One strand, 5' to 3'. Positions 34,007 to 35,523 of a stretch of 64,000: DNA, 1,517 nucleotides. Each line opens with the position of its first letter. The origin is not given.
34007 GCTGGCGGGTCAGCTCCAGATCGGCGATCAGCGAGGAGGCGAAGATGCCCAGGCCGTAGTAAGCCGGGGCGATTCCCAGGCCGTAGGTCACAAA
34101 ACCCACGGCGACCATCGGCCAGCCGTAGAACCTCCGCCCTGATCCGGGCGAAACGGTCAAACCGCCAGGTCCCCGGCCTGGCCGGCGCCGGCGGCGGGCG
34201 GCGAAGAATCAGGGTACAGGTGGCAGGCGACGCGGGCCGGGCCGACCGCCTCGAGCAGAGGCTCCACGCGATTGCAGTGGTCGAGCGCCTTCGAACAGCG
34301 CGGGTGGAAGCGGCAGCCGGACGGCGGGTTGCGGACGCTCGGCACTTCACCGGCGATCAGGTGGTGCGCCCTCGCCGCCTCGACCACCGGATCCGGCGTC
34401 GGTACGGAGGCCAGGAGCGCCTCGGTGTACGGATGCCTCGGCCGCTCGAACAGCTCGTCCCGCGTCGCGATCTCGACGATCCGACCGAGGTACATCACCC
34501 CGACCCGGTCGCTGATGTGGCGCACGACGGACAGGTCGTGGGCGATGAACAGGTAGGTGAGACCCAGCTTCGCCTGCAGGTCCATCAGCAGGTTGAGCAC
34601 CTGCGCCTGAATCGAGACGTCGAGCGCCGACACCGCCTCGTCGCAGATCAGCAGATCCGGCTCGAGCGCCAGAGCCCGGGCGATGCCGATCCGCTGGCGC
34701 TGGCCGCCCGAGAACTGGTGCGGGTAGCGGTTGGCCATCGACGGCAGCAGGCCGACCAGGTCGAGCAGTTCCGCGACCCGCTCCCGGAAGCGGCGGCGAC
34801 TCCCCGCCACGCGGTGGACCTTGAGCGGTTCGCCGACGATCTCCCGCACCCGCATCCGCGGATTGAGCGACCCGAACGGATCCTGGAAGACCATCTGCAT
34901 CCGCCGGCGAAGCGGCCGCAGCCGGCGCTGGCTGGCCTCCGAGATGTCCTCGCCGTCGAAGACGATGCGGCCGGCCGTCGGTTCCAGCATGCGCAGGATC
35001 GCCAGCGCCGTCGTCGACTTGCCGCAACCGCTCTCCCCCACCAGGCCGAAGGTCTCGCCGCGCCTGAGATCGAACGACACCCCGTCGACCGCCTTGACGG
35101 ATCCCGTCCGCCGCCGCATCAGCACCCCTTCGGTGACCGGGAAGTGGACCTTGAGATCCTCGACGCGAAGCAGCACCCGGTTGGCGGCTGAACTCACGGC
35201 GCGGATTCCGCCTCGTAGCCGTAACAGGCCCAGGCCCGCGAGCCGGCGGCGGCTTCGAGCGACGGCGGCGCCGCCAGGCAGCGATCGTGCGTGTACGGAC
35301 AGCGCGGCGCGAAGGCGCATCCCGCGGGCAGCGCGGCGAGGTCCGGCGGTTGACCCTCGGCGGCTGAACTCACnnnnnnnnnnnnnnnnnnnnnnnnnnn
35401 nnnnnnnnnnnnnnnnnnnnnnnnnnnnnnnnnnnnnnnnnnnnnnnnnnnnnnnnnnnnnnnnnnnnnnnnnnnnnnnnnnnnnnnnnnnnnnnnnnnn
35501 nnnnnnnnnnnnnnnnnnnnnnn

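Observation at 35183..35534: Recent 176-bp tandem duplication exactly at the oppD stop / oppF start junction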

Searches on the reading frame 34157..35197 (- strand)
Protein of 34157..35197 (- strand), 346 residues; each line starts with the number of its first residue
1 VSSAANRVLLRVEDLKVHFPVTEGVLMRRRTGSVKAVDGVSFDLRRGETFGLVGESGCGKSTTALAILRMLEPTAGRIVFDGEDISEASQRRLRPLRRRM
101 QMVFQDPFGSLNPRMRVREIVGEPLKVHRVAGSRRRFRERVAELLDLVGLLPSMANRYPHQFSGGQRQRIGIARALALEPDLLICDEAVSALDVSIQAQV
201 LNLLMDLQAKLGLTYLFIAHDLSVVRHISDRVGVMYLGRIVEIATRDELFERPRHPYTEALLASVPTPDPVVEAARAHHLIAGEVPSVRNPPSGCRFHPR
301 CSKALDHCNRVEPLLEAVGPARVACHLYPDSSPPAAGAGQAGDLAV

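Call 8: search_protein_families(library=pfam, proteins=[window:34157-35197:-], max_evalue=0.01)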
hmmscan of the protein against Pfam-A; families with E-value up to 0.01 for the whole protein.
window:34157-35197:- (346 aa): 4 families
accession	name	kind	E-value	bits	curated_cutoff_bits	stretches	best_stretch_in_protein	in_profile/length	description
PF00005.33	ABC_tran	-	2.2e-34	119.4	25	1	38-189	2-136/137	ABC transporter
PF08352.17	oligo_HPY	-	5e-21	75.3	27.1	1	241-308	1-65/65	Oligopeptide/dipeptide transporter, C-terminal region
PF13401.12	AAA_22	-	0.00085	20.1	27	1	52-210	10-113/130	AAA domain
PF02463.25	SMC_N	-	0.0027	17.6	40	1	51-235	28-212/220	RecF/RecN/SMC N terminal domain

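Call 18: find_encoding_contigs(protein=window:34157-35197:-, flank=3000, max_places=10)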
Protein window:34157-35197:- (346 aa): no gene with exactly this product is on record in the collection.

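Call 19: find_encoding_contigs(protein=window:34160-35197:-, flank=3000, max_places=10)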
Protein seq(346 aa) (346 aa): no gene with exactly this product is on record in the collection.

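Call 54: search_protein_families(library=ncbifam, proteins=[window:34157-35197:-], max_evalue=1e-10)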
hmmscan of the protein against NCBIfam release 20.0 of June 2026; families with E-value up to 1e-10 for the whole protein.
window:34157-35197:- (346 aa): 160 families (the best 25 are shown)
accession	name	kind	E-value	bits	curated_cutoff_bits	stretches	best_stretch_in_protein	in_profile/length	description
NF011659.0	PRK15079.1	equivalog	1.6e-125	418.3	540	1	5-326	7-329/334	murein tripeptide/oligopeptide ABC transporter ATP binding protein OppF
NF008453.0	PRK11308.1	subfamily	9.1e-122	406.4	408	1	4-327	7-325/334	dipeptide ABC transporter ATP-binding protein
NF043071.1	DppF_dipep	equivalog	2.2e-107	359.3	660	1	4-326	8-325/331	dipeptide ABC transporter ATP-binding subunit DppF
NF011713.0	PRK15134.1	equivalog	7.4e-107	358.1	834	2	6-228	272-492/529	microcin C ABC transporter ATP-binding protein YejF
NF007613.0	PRK10261.1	equivalog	5e-102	342.3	1077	1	8-287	312-588/623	glutathione ABC transporter ATP-binding protein GsiA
NF043078.1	MMSYN1_0168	equivalog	4.8e-91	306.3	800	2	141-278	473-610/649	oligopeptide ABC transporter ATP-binding protein OppF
TIGR02769.1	nickel_nikE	equivalog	1.5e-74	250.8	332.55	1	9-271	2-259/265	nickel import ATP-binding protein NikE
NF008246.0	PRK11022.1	equivalog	3.2e-74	249.9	541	1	9-328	3-317/326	dipeptide ABC transporter ATP-binding protein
NF007010.1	PRK09473.1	subfamily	5.3e-74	248.8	575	1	9-326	1-312/318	oligopeptide ABC transporter ATP-binding protein OppD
NF007739.0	PRK10419.1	subfamily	1.2e-69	234.9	354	1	9-267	3-256/268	nickel ABC transporter ATP-binding protein NikE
NF043079.1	MMSYN1_0167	equivalog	8.1e-65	219.6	740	1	90-318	297-524/561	oligopeptide ABC transporter ATP-binding protein OppD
TIGR01186.1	proV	subfamily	1.9e-60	204.9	326.6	1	30-264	2-232/363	betaine/proline/choline family ABC transporter ATP-binding protein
NF011692.0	PRK15112.1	equivalog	5e-60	203.4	452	1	8-264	4-253/269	putrescine export ABC transporter ATP-binding protein SapF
TIGR02770.1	nickel_nikD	equivalog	6.6e-55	186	318.7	1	37-263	2-227/230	nickel import ATP-binding protein NikD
NF047578.1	opine_ATP_CntD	equivalog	1.4e-54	185.1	380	1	35-264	18-252/266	staphylopine uptake ABC transporter ATP-binding protein CntD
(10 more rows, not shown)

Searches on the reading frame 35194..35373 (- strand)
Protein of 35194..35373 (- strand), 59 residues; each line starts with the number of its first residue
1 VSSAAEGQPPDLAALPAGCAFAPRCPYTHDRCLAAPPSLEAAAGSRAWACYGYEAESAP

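Call 8: search_protein_families(library=pfam, proteins=[window:35194-35373:-], max_evalue=0.01)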
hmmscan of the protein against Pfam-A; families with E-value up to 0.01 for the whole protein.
window:35194-35373:- (59 aa): 1 family
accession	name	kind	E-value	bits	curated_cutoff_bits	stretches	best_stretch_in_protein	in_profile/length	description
PF08352.17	oligo_HPY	-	1.6e-07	32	27.1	1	5-32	38-65/65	Oligopeptide/dipeptide transporter, C-terminal region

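Call 17: find_encoding_contigs(protein=window:35194-35373:-, flank=3000, max_places=10)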
Protein window:35194-35373:- (59 aa): no gene with exactly this product is on record in the collection.

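Call 20: find_encoding_contigs(protein=window:35197-35373:-, flank=3000, max_places=10)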
Protein seq(59 aa) (59 aa): no gene with exactly this product is on record in the collection.

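Call 50: search_solved_structures(query=window:35197-35373:-, max_evalue=1, show_alignments=5)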
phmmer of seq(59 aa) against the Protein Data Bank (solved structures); distinct sequences matched with E-value up to 1: 9.
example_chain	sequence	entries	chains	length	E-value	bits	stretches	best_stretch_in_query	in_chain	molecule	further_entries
8j5s_D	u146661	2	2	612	4.7e-08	36.3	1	6-51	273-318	Uncharacterized ABC transporter ATP-binding protein Rv1281c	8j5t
8j5q_D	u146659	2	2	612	4.7e-08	36.3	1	6-51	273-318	Uncharacterized ABC transporter ATP-binding protein Rv1281c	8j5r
8z21_C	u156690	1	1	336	6e-08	36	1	6-51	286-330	Oligopeptide transport ATP-binding protein OppD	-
8z1v_C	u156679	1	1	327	1.1e-05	28.9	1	8-51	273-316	Dipeptide transport ATP-binding protein DppD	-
8z1w_C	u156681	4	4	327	1.1e-05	28.9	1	8-51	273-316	Dipeptide transport ATP-binding protein DppD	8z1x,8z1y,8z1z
4fwi_B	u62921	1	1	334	7.3e-05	26.3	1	6-55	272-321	ABC-type dipeptide/oligopeptide/nickel transport system, ATPase component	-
8z21_D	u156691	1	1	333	0.037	17.8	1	5-42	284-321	Oligopeptide transport ATP-binding protein OppF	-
8z1v_D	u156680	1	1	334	0.29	14.9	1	7-56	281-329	Dipeptide transport ATP-binding protein DppF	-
8z1w_D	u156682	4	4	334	0.29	14.9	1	7-56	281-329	Dipeptide transport ATP-binding protein DppF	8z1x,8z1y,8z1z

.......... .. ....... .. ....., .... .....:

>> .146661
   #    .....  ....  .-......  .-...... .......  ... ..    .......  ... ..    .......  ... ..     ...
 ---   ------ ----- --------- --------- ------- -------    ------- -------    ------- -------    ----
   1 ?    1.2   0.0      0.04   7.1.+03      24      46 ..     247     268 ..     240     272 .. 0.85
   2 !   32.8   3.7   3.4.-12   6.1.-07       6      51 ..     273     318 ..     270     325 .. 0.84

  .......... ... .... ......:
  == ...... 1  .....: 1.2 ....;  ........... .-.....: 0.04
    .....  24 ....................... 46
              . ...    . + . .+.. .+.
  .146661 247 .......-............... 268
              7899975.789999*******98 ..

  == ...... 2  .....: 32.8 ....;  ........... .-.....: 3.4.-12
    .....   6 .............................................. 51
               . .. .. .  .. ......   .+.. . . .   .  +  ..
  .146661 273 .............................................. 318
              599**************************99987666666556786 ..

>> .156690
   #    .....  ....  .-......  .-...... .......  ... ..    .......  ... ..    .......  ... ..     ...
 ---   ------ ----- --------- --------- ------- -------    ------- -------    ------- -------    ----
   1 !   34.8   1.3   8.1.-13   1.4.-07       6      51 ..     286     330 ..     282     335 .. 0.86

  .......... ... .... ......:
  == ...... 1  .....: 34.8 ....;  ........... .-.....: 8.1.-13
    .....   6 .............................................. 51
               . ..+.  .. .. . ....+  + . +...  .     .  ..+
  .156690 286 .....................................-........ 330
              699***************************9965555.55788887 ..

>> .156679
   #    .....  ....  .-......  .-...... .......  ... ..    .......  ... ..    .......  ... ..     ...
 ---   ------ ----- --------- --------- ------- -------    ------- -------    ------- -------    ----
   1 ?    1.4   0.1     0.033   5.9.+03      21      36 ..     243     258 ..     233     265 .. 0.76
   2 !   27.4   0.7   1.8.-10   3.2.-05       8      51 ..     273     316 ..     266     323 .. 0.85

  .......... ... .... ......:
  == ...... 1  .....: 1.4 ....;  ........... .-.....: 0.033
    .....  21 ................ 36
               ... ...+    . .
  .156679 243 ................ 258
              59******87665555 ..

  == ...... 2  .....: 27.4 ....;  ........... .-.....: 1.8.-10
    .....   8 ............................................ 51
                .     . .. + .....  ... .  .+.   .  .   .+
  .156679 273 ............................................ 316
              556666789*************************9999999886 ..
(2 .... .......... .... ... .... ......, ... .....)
